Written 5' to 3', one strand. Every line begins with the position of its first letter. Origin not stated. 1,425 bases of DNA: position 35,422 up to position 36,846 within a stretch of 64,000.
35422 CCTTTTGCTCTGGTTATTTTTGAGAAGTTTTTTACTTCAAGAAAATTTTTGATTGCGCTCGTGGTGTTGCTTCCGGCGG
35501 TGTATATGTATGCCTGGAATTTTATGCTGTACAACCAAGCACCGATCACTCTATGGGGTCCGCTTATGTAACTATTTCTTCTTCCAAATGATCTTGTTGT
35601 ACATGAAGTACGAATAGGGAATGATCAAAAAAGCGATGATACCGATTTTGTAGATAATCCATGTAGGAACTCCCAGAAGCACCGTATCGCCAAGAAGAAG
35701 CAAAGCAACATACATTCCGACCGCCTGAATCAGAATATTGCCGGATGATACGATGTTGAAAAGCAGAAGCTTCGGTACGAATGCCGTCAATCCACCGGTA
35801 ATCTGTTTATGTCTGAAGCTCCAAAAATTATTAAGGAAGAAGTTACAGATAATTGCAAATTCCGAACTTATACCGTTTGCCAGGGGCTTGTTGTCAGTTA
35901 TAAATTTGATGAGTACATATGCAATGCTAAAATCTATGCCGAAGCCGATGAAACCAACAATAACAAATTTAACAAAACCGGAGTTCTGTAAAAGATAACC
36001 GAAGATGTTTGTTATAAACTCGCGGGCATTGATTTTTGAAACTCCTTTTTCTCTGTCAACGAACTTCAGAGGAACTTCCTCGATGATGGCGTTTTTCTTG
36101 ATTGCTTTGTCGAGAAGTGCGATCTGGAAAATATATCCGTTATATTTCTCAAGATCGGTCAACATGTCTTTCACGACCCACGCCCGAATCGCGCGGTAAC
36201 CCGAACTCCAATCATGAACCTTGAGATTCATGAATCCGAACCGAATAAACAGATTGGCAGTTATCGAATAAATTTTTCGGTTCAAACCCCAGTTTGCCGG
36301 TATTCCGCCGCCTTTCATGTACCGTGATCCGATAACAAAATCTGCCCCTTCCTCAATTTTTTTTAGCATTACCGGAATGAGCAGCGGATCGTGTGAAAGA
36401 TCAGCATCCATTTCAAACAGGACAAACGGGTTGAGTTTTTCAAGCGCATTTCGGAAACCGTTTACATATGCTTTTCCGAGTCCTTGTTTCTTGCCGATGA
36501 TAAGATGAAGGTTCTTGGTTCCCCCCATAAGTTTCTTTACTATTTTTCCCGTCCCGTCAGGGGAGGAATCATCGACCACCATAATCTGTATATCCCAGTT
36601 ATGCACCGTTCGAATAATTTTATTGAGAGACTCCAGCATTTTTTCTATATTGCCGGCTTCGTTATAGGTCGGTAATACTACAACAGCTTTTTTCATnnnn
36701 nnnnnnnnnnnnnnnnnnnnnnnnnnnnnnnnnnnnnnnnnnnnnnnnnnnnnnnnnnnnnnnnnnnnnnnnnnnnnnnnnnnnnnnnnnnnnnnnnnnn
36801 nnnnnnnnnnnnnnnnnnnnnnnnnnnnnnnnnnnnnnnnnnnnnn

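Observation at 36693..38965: Complete UDP-xylose pathway (ugd -> uxs) embedded in the glycosylation operon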

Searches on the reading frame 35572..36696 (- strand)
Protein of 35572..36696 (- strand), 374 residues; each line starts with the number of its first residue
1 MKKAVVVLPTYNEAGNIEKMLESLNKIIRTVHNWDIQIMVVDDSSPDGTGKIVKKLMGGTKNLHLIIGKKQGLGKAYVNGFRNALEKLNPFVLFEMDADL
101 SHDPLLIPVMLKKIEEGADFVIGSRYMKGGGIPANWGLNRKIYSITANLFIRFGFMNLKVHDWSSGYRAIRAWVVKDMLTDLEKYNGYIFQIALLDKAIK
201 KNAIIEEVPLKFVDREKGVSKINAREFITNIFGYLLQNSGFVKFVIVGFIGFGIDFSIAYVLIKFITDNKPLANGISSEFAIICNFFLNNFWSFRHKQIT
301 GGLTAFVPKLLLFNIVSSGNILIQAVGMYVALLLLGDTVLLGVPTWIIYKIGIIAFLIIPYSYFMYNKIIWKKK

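Call 4: search_protein_families(library=pfam, proteins=[window:35572-36696:-])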
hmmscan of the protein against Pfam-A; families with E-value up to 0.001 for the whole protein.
window:35572-36696:- (374 aa): 2 families
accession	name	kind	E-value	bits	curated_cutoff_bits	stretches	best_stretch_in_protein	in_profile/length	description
PF00535.33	Glycos_transf_2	-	6.4e-26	91.7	23.3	1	6-171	2-160/168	Glycosyl transferase family 2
PF04138.20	GtrA_DPMS_TM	-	4.1e-14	53.2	26.1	1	243-371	1-117/117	GtrA/DPMS, transmembrane domain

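Call 5: search_protein_families(library=ncbifam, proteins=[window:35572-36696:-])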
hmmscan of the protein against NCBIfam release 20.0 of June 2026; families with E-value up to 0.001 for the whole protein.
window:35572-36696:- (374 aa): 17 families
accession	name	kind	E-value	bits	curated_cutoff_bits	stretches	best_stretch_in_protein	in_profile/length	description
NF047588.1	GlcsyltransPgfSStrep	equivalog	1.7e-18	66.9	500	1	4-284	3-267/308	glycosyltransferase PgfS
TIGR04182.1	glyco_TIGR04182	equivalog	7.6e-16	58.3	325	1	5-271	3-255/293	S-layer glycoprotein N-glycosyltransferase AglJ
NF007986.1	PRK10714.1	equivalog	1.9e-14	53.4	529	1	2-291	6-283/316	undecaprenyl-phosphate 4-deoxy-4-formamido-L-arabinose transferase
NF041391.1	DPhHxTase_Halo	equivalog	1.9e-10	40.1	375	1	10-216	3-187/213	dolichyl-phosphate hexose transferase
TIGR03469.1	HpnB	hypoth_equivalog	6e-09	35.4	379.25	1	4-116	46-162/386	hopene-associated glycosyltransferase HpnB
NF038302.1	EPS_HpsE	equivalog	9.4e-08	31.4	300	1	5-85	4-86/307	hormogonium polysaccharide biosynthesis glycosyltransferase HpsE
TIGR03937.1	PgaC_IcaA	equivalog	1.7e-07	30.5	422.3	1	4-117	47-153/407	poly-beta-1,6-N-acetyl-D-glucosamine synthase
NF058614.1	PPMAGASynPpgS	equivalog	3.1e-07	30.1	370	1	5-210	3-194/226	polyprenyl-phospho-N-acetylgalactosaminyl synthase PpgS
NF045692.1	OglycostaseCruG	equivalog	3.9e-07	29.3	600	1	3-120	42-159/386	2'-O-glycosyltransferase CruG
NF050050.1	ProtGlycPglI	equivalog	9.6e-07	28.4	500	1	3-128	3-122/306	GalNAc(5)-diNAcBac-PP-undecaprenol beta-1,3-glucosyltransferase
NF041875.1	EPS_EpsD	equivalog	1.2e-06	28.2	370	1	6-121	3-111/325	exopolysaccharide biosynthesis glycosyltransferase EpsD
TIGR04283.1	glyco_like_mftF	equivalog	1.2e-05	25.1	182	1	6-56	3-49/221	TIGR04283 family arsenosugar biosynthesis glycosyltransferase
NF047683.1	TeichurnBiosyTuaG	equivalog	3.7e-05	23.5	400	1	5-72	9-72/252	teichuronic acid biosynthesis protein TuaG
NF007482.0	PRK10073.1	equivalog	0.0001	21.5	423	1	3-92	7-92/334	glycosyltransferase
NF053846.1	glyco_with_XrtP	equivalog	0.00034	19.4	520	1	7-69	46-103/440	XrtP-associated glycosyltransferase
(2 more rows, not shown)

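Call 22: find_homologous_proteins(query=window:35572-36696:-, max_evalue=1e-10)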
Query window:35572-36696:- (374 aa): 7414 proteins with E <= 1e-10 among 8000 candidates; the best 120 are listed.
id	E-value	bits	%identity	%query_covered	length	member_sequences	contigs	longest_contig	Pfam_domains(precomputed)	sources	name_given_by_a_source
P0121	4.1e-244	828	100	100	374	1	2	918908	PF04138.21,PF00535.33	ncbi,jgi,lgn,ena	ncbi:MAG: glycosyltransferase family 2 protein [Patescibacteria group bacterium]|jgi:dolichol-phosph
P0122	5.6e-194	663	77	100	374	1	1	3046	PF04138.21,PF00535.33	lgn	-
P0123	2.8e-150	519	61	100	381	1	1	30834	PF04138.21,PF00535.33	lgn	-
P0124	2.8e-149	516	59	100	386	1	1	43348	PF10111.15,PF04138.21,PF00535.33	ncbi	-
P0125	9.2e-145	501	59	100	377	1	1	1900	PF04138.21,PF00535.33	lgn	-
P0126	3.6e-143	496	58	100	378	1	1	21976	PF04138.21,PF00535.33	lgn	-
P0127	6.5e-143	495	58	100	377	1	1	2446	PF04138.21,PF00535.33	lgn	-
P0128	1.5e-142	494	58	100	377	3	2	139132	PF04138.21,PF00535.33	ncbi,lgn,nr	ncbi:glycosyltransferase [Candidatus Roizmanbacteria bacterium]|nr:glycosyltransferase [Candidatus R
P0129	4.3e-142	492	56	100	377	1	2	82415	PF04138.21,PF00535.33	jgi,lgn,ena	jgi:dolichol-phosphate mannosyltransferase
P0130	8.8e-142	491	60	100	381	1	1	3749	PF04138.21,PF00535.33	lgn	-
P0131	1.4e-141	490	58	99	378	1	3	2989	PF04138.21,PF00535.33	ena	-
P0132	2.4e-141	490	59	100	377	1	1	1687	PF04138.21,PF00535.33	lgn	-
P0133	3.0e-141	489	59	100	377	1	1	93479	PF10111.15,PF04138.21,PF00535.33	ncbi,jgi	jgi:dolichol-phosphate mannosyltransferase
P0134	3.4e-141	489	59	100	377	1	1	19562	PF04138.21,PF00535.33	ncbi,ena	-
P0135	1.2e-140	487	57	100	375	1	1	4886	PF10111.15,PF04138.21,PF00535.33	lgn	-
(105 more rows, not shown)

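Call 27: find_related_loci(query=A1, collection=genome_contigs, flank=7000)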
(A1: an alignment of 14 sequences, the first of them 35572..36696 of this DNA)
Query A1 (374 aa) in genome_contigs; peptide patterns used: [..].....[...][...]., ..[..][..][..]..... (x = any residue, [..] = any of these).
600 stretches matched a pattern (row limit reached: there are more); 587 encode a relative of the query (tblastn E <= 1e-3); the best 80 are kept; 80 distinct loci.
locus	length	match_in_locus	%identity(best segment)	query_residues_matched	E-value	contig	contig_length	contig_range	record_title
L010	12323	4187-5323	58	1-374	4e-149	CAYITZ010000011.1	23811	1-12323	MAG TPA_asm: uncultured Gammaproteobacteria bacterium isolate ERP119705_co4_438 genome assembly, contig: NODE_1801_lengt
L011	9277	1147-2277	54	1-373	1e-138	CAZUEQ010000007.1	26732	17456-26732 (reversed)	MAG TPA_asm: uncultured Gammaproteobacteria bacterium isolate SRP170004_co1_204 genome assembly, contig: NODE_2663_lengt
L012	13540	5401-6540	55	1-374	1e-133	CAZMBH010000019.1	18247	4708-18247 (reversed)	MAG TPA_asm: uncultured Gammaproteobacteria bacterium isolate binchicken_co220_132 genome assembly, contig: NODE_1900_le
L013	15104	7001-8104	52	1-374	1e-131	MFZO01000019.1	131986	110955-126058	MAG: Candidatus Roizmanbacteria bacterium RIFCSPHIGHO2_02_FULL_38_11 rifcsphigho2_02_scaffold_2479, whole genome shotgun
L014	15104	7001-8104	52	1-374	2e-128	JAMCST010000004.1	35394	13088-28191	MAG: Patescibacteria group bacterium isolate FK_Sedi_A_Bin.200 NODE_2299_length_35394_cov_2.98517, whole genome shotgun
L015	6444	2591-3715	54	2-372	4e-127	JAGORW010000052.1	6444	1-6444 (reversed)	Candidatus Woesebacteria bacterium isolate Gw_Eff_bin_292 Gw_Eff_37500_length_6444_cov_15.255026, whole genome shotgun s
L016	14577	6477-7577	52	1-374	7e-127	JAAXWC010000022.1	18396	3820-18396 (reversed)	MAG: Candidatus Roizmanbacteria bacterium isolate W9_Combined_metabat1_114 W9_Combined_metabat1_114_NODE_1639, whole gen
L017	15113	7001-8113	52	1-374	3e-126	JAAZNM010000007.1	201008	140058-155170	MAG: Candidatus Roizmanbacteria bacterium isolate AS27yjCOA_175 92594_AS27, whole genome shotgun sequence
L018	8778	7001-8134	49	1-373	2e-125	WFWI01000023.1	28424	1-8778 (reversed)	MAG: Candidatus Microgenomates bacterium isolate S141_128 k151_141936, whole genome shotgun sequence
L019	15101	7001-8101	52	1-374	7e-124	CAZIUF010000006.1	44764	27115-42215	MAG TPA_asm: uncultured Gammaproteobacteria bacterium isolate SRP342105_co1_63 genome assembly, contig: NODE_1020_length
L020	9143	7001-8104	51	1-374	1e-123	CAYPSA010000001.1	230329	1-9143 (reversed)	MAG TPA_asm: uncultured Gammaproteobacteria bacterium isolate binchicken_co105_227 genome assembly, contig: NODE_51_leng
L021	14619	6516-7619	48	1-374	5e-122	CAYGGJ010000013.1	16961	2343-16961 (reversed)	MAG TPA_asm: uncultured Gammaproteobacteria bacterium isolate ERP113451_co1_192 genome assembly, contig: NODE_3919_lengt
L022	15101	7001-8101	50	1-373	1e-114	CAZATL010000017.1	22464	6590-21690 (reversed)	MAG TPA_asm: uncultured Gammaproteobacteria bacterium isolate SRP286056_co3_61 genome assembly, contig: NODE_2047_length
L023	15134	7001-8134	53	1-373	7e-134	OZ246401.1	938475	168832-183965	MAG: uncultured Gammaproteobacteria bacterium isolate SRP278252_co2_763 genome assembly, chromosome: 1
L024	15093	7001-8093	50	2-372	9e-100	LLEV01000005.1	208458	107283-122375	MAG: Microgenomates bacterium OLB22 UZ21_OP11001CONTIG000005, whole genome shotgun sequence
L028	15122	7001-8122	42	3-373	3e-90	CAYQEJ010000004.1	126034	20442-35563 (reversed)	MAG TPA_asm: uncultured Gammaproteobacteria bacterium isolate SRP278252_co2_88 genome assembly, contig: NODE_181_length_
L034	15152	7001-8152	41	2-374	1e-81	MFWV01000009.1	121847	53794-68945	MAG: Candidatus Pacebacteria bacterium RIFOXYA1_FULL_38_18 rifoxya1_full_scaffold_40, whole genome shotgun sequence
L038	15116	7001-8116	39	3-374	9e-80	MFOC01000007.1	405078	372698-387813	MAG: Candidatus Levybacteria bacterium RIFCSPHIGHO2_02_FULL_40_18 rifcsphigho2_02_scaffold_49, whole genome shotgun sequ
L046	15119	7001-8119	42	3-374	2e-87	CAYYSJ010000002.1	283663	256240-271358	MAG TPA_asm: uncultured Gammaproteobacteria bacterium isolate SRP272529_co1_214 genome assembly, contig: NODE_12_length_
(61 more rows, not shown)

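Call 33: search_protein_families(library=ncbifam, proteins=[L028:4117-5070:+, L028:5073-6047:+, L034:5047-5991:+, L034:6004-6981:+], max_evalue=1e-15)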
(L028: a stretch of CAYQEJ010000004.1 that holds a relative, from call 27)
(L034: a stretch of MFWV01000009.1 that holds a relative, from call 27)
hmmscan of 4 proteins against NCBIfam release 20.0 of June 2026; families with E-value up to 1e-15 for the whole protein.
L028:4117-5070:+ (317 aa): 13 families
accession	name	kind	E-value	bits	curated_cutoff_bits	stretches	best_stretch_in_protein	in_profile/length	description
TIGR04180.1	EDH_00030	hypoth_equivalog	7.4e-48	163.1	475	1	5-299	2-295/297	NAD-dependent 4,6-dehydratase LegB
TIGR01181.1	dTDP_gluc_dehyt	equivalog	6.1e-42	143.8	365.1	1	4-314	2-312/321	dTDP-glucose 4,6-dehydratase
TIGR01472.1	gmd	equivalog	2.5e-40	138.7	415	1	3-273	2-298/342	GDP-mannose 4,6-dehydratase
TIGR01179.1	galE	equivalog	1.8e-38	132.2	262.3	1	4-312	2-324/332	UDP-glucose 4-epimerase GalE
TIGR02197.1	heptose_epim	equivalog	5.3e-24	84.9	274.6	1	5-276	2-276/316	ADP-glyceromanno-heptose 6-epimerase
TIGR02622.1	CDP_4_6_dhtase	equivalog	7.8e-23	81.2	278.45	1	3-314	6-331/352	CDP-glucose 4,6-dehydratase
NF007490.0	PRK10084.1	subfamily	6.1e-20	71.5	649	1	3-313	2-334/361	dTDP-glucose 4,6-dehydratase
NF008872.0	PRK11908.1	equivalog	1.3e-19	70.4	294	1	1-264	1-273/349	bifunctional UDP-4-keto-pentose/UDP-xylose synthase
NF007582.0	PRK10217.1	equivalog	1.6e-19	70.3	698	1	1-313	1-331/355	dTDP-glucose 4,6-dehydratase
NF047922.1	GDPFucSynFcl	equivalog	1.9e-19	70.2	500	1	52-313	36-301/308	GDP-L-fucose synthase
NF011728.1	PRK15181.1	equivalog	3.4e-19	69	760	1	3-313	17-337/348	Vi polysaccharide biosynthesis UDP-N-acetylglucosaminuronic acid C-4 epimerase TviC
NF005998.1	PRK08125.1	equivalog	2.9e-16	59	777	0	2-248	316-570/649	bifunctional UDP-4-amino-4-deoxy-L-arabinose formyltransferase/UDP-glucuronic acid oxidase ArnA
TIGR03466.1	HpnA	hypoth_equivalog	5.8e-16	58.3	367.65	1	3-263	2-247/327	hopanoid-associated sugar epimerase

L028:5073-6047:+ (324 aa): 5 families
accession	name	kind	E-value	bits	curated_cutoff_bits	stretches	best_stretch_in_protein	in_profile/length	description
TIGR01472.1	gmd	equivalog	5.8e-136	453.2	415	1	3-317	2-340/342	GDP-mannose 4,6-dehydratase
TIGR01181.1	dTDP_gluc_dehyt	equivalog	4.6e-30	104.8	365.1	1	4-317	2-313/321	dTDP-glucose 4,6-dehydratase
TIGR04180.1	EDH_00030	hypoth_equivalog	6.7e-27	94.3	475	1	5-302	2-296/297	NAD-dependent 4,6-dehydratase LegB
TIGR02622.1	CDP_4_6_dhtase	equivalog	7.5e-24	84.5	278.45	1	3-165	6-172/352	CDP-glucose 4,6-dehydratase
TIGR01179.1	galE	equivalog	3.5e-20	72.1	262.3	1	4-311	2-321/332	UDP-glucose 4-epimerase GalE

L034:5047-5991:+ (314 aa): 10 families
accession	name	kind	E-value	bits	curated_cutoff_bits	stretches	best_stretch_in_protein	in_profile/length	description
TIGR04180.1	EDH_00030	hypoth_equivalog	3e-41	141.4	475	1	5-297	1-295/297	NAD-dependent 4,6-dehydratase LegB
TIGR01181.1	dTDP_gluc_dehyt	equivalog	4.5e-37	127.8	365.1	1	5-313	2-313/321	dTDP-glucose 4,6-dehydratase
TIGR01179.1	galE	equivalog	1.1e-34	119.8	262.3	1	5-313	2-327/332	UDP-glucose 4-epimerase GalE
NF047922.1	GDPFucSynFcl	equivalog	2.5e-28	99.5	500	1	52-312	33-302/308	GDP-L-fucose synthase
TIGR02622.1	CDP_4_6_dhtase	equivalog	3.7e-24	85.5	278.45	1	5-313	7-332/352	CDP-glucose 4,6-dehydratase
TIGR01472.1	gmd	equivalog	5.5e-24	85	415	1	4-274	2-279/342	GDP-mannose 4,6-dehydratase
TIGR02197.1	heptose_epim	equivalog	1.1e-23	84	274.6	1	5-269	1-268/316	ADP-glyceromanno-heptose 6-epimerase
NF007582.0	PRK10217.1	equivalog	2e-18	66.7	698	1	5-311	4-331/355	dTDP-glucose 4,6-dehydratase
NF007490.0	PRK10084.1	subfamily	2.5e-17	62.9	649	0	5-112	3-113/361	dTDP-glucose 4,6-dehydratase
NF011728.1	PRK15181.1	equivalog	1.4e-16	60.5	760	1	5-311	18-337/348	Vi polysaccharide biosynthesis UDP-N-acetylglucosaminuronic acid C-4 epimerase TviC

L034:6004-6981:+ (325 aa): 6 families
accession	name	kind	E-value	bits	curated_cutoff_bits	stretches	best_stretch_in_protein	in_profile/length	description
TIGR01472.1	gmd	equivalog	6.5e-129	430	415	1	2-319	1-341/342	GDP-mannose 4,6-dehydratase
TIGR01181.1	dTDP_gluc_dehyt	equivalog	1e-31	110.3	365.1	1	4-318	2-313/321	dTDP-glucose 4,6-dehydratase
TIGR04180.1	EDH_00030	hypoth_equivalog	2.7e-29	102.2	475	1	5-303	2-296/297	NAD-dependent 4,6-dehydratase LegB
TIGR02622.1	CDP_4_6_dhtase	equivalog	2e-24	86.4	278.45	1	2-113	5-117/352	CDP-glucose 4,6-dehydratase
TIGR01179.1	galE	equivalog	6.1e-22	77.9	262.3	0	5-173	3-170/332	UDP-glucose 4-epimerase GalE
NF007582.0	PRK10217.1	equivalog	1.5e-16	60.4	698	1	1-319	1-334/355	dTDP-glucose 4,6-dehydratase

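Call 34: search_solved_structures(query=L034:5047-5991:+, max_evalue=1e-25)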
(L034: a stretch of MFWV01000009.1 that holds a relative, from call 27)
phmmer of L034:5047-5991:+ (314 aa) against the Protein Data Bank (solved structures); distinct sequences matched with E-value up to 1e-25: 5.
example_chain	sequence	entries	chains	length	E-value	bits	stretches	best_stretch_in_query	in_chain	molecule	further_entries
2pk3_A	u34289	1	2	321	1.3e-58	202.2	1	6-313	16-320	GDP-6-deoxy-D-lyxo-4-hexulose reductase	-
6x3b_A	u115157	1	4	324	6.2e-36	127.7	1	46-312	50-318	GDP-6-deoxy-D-mannose reductase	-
4zrm_A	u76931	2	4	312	2.9e-30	109.1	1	5-313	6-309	UDP-glucose 4-epimerase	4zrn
7us5_A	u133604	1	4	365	1.4e-27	100.3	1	5-313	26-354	GDP-D-GLYCERO-D-MANNO-HEPTOSE 4,6-DEHYDRATASE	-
2p5u_A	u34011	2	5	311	7e-26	94.8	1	5-305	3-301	UDP-glucose 4-epimerase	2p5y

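Call 35: search_solved_structures(query=L034:6004-6981:+, max_evalue=1e-25)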
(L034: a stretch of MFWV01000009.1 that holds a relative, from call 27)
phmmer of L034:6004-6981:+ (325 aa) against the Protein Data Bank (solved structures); distinct sequences matched with E-value up to 1e-25: 13.
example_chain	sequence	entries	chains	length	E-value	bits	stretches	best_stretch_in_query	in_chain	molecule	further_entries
1rpn_A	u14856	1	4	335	5.2e-121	406.7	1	2-318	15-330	GDP-mannose 4,6-dehydratase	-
2z1m_A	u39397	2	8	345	3.5e-120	404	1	2-321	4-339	GDP-D-mannose dehydratase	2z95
6gpj_A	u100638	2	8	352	8e-108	363.4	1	4-319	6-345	GDP-mannose 4,6 dehydratase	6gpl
5in4_A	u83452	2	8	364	1e-107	363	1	4-319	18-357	GDP-mannose 4,6 dehydratase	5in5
1t2a_A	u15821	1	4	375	1.1e-107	363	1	4-319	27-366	GDP-mannose 4,6 dehydratase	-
6gpk_A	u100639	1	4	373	2.7e-107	361.6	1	4-319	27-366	GDP-mannose 4,6 dehydratase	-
6q94_B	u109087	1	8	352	2.9e-107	361.5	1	4-319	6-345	GDP-mannose 4,6 dehydratase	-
7kf3_A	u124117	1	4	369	4.9e-107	360.8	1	2-317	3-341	GDP-mannose 4,6-dehydratase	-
5uzh_A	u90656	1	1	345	2.5e-106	358.5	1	2-318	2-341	NafoA.00085.b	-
1n7g_A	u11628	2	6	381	9.8e-106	356.5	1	2-322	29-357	GDP-D-mannose-4,6-dehydratase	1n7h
1db3_A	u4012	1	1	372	2.9e-104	351.7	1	2-264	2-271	GDP-MANNOSE 4,6-DEHYDRATASE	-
2pk3_A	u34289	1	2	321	1.6e-39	139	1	3-307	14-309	GDP-6-deoxy-D-lyxo-4-hexulose reductase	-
7us5_A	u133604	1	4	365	1.4e-32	116.2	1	2-306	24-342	GDP-D-GLYCERO-D-MANNO-HEPTOSE 4,6-DEHYDRATASE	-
